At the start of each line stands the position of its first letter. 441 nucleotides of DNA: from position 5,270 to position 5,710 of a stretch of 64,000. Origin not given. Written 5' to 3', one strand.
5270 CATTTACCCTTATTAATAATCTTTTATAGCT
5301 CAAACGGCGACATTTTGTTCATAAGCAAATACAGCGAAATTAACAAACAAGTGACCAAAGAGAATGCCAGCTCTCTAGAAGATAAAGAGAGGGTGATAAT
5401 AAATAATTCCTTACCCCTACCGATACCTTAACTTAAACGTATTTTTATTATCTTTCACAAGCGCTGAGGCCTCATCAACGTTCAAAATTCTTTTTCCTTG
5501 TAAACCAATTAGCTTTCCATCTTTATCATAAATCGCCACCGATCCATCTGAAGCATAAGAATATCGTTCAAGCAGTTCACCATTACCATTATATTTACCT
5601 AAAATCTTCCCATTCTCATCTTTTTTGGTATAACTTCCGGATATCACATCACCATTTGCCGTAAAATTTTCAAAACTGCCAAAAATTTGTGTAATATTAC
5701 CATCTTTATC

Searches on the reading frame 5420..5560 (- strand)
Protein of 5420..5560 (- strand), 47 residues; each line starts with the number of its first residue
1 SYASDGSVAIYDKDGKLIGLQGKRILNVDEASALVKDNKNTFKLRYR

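Call 30: search_protein_representatives(alignment_id=A2)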
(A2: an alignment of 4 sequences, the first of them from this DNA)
Query: 4 sequences, 46 profile positions. Proteins with E-value up to 0.001 (for the whole library): 498; up to 1e-10: 44; up to 1e-30: 0. The best 150 are listed.
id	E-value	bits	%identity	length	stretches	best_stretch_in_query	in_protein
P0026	3.4e-21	90.8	-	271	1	1-46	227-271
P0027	9.0e-21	89.4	-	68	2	2-46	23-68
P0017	1.9e-20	88.4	-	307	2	1-46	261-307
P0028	1.2e-19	85.8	-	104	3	2-46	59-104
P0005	2.4e-19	84.8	-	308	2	2-46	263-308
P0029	2.5e-19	84.8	-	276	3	3-46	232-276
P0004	3.6e-19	84.3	-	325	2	2-46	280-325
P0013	2.2e-18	81.8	-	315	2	2-46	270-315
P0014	2.0e-17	78.7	-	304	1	2-46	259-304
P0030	2.3e-17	78.5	-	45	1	9-46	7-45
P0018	2.3e-17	78.5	-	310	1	2-46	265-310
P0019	2.8e-17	78.2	-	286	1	3-46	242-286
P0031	2.9e-17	78.2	-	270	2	2-46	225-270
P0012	4.1e-17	77.7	-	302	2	4-46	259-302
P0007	6.1e-17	77.1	-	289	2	1-46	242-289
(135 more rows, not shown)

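Call 61: search_solved_structures(query=A2, max_evalue=10, show_alignments=3)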
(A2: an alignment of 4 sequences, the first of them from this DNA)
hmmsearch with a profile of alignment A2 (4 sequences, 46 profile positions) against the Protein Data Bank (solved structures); distinct sequences matched with E-value up to 10: 13.
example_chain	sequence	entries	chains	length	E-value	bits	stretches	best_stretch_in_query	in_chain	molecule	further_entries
7fh6_A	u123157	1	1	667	6.1e-06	29.1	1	4-29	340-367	CylK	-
7fh7_A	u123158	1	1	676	6.4e-06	29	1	4-29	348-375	CylK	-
7fh8_A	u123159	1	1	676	6.4e-06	29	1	4-29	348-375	CylK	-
7ron_A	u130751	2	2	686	6.9e-06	28.9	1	4-29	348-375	CylK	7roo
3on4_A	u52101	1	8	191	0.12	15.4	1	21-44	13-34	Transcriptional regulator, TetR family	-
5muk_A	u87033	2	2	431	0.24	14.4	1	6-25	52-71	Neuraminidase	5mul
1xmw_A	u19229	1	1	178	0.32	14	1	13-31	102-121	Chimeric CD3 mouse Epsilon and sheep Delta Ectodomain Fragment Complex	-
6r60_A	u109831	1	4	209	0.63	13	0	3-19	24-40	WD-40 repeat protein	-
8eb7_0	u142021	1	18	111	0.94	12.5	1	3-18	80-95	Tail spike protein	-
1lkt_A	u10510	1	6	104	0.96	12.4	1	3-18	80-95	TAILSPIKE PROTEIN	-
5mum_A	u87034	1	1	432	1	12.3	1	6-27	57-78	BACINT_00347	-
6r5y_A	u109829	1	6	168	1.7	11.6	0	3-19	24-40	WD-40 repeat protein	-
5mvh_A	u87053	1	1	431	3.5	10.7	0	6-24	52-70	BACCELL_00856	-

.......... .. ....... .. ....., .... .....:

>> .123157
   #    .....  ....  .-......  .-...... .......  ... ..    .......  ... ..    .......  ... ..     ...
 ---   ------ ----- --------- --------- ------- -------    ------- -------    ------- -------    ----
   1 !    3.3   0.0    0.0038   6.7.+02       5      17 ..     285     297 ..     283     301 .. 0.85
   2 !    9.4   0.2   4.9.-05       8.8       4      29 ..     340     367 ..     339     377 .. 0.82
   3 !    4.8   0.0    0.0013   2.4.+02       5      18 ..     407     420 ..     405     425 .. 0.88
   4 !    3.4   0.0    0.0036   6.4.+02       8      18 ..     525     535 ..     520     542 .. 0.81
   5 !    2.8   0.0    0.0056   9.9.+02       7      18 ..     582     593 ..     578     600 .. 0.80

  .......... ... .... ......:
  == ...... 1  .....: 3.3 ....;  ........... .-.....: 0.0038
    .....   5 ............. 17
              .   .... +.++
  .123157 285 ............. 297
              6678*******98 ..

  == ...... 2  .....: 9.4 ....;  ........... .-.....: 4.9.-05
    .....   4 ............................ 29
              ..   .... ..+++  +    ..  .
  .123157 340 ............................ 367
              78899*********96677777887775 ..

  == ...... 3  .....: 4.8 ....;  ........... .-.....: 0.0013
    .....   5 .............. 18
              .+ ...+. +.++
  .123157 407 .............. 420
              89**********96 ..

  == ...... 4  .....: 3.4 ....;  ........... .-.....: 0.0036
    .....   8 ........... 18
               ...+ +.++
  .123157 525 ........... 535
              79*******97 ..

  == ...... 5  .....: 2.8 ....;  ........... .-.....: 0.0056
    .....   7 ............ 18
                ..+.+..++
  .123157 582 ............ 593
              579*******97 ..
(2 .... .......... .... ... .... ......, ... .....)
